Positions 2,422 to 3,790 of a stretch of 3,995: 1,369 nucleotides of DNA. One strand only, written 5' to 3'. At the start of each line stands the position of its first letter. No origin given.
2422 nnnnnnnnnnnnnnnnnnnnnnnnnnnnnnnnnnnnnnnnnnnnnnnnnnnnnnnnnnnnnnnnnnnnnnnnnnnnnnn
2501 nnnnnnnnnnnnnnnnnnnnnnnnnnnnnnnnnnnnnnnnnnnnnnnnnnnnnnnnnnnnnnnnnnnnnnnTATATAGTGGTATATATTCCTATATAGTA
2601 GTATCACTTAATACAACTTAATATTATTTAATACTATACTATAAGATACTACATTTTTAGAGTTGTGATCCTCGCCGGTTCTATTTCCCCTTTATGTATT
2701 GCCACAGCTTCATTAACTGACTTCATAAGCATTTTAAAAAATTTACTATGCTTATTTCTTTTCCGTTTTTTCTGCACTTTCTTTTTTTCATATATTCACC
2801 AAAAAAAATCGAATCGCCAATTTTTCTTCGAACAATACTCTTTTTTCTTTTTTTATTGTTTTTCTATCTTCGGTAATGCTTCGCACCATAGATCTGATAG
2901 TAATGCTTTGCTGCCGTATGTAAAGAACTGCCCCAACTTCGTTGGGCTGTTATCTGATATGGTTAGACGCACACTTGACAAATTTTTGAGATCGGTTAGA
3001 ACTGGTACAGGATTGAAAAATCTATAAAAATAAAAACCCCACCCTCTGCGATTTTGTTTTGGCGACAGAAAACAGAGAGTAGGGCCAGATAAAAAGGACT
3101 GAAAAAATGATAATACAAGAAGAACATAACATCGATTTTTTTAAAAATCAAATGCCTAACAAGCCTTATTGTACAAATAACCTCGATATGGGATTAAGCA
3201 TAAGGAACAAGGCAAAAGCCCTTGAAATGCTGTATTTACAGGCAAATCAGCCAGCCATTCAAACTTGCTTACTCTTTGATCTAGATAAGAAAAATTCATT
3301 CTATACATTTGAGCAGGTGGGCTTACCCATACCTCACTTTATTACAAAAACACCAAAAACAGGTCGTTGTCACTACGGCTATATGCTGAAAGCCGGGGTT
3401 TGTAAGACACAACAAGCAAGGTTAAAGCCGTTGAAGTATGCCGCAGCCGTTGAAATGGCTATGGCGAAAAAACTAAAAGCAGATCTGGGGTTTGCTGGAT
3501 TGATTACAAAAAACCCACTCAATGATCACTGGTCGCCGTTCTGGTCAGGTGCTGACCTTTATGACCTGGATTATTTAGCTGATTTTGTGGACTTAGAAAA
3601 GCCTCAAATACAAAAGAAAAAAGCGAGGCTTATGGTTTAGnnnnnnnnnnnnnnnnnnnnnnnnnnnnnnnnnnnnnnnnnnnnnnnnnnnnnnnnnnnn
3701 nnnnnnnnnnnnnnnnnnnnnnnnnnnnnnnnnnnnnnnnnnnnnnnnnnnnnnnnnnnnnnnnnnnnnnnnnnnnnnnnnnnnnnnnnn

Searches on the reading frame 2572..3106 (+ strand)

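Call 33: search_protein_families(library=ncbifam, proteins=[L005:2029-2178:-, L006:1705-1953:-, L006:938-1639:-], max_evalue=1)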
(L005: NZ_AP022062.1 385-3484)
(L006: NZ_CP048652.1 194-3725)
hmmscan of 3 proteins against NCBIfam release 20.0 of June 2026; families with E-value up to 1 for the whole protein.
L005:2029-2178:- (49 aa): 4 families
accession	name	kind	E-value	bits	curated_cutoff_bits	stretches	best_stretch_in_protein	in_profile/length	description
NF041265.1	NadS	equivalog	0.00014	22.1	60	1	19-47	2-30/94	NadS family protein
TIGR01033.1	TIGR01033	subfamily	0.0033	17.2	208.75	1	2-40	6-44/238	YebC/PmpR family DNA-binding transcriptional regulator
NF001030.0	PRK00110.1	equivalog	0.057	13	243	1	4-39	8-43/245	YebC/PmpR family DNA-binding transcriptional regulator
NF049953.1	ribbon_DG_selen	exception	0.2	11.6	130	1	8-42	36-70/172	zinc ribbon-containing (seleno)protein DG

L006:1705-1953:- (82 aa): 0 families

L006:938-1639:- (233 aa): 1 family
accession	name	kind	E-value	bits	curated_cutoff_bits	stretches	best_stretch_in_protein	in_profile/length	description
NF004038.0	PRK05528.1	equivalog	0.066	13.3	200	1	20-86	58-125/157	peptide-methionine (S)-S-oxide reductase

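Call 34: search_protein_families(library=pfam, proteins=[L005:2029-2178:-, L006:1705-1953:-, L006:938-1639:-], max_evalue=1)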
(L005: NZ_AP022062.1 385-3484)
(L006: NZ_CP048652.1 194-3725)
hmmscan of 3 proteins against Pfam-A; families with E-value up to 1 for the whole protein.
L005:2029-2178:- (49 aa): 3 families
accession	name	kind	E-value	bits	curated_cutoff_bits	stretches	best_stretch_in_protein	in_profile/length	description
PF20772.2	TACO1_YebC_N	-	0.033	15.1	36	1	2-37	2-37/73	TACO1/YebC protein N-terminal domain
PF12614.13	RRF_GI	-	0.054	14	26.8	1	4-44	50-90/126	Ribosome recycling factor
PF20421.4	DHR-2_Lobe_C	-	0.11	12.9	26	1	2-40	41-79/103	DHR-2, Lobe C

L006:1705-1953:- (82 aa): 1 family
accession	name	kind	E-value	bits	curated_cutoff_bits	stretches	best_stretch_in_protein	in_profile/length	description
PF24033.1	DUF7342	-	0.0097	16.3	31.6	1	17-52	68-103/150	Family of unknown function (DUF7342)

L006:938-1639:- (233 aa): 1 family
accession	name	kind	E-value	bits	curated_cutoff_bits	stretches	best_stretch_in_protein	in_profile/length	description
PF03206.19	NifW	-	0.1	13.6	23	1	110-161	33-84/99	Nitrogen fixation protein NifW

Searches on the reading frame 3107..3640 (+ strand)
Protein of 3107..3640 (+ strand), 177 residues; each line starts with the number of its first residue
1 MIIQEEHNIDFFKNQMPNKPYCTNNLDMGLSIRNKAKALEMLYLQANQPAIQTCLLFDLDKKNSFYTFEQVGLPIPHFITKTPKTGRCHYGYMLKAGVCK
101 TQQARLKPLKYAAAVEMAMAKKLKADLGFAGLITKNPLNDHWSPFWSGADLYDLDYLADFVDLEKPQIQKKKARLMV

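Call 4: search_protein_families(library=pfam, proteins=[window:3107-3640:+], max_evalue=1)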
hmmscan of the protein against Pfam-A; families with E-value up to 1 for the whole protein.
window:3107-3640:+ (177 aa): 1 family
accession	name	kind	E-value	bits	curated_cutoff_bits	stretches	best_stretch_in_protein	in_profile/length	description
PF03090.23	Replicase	-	4.2e-32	111.4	26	1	31-159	2-129/130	Replicase family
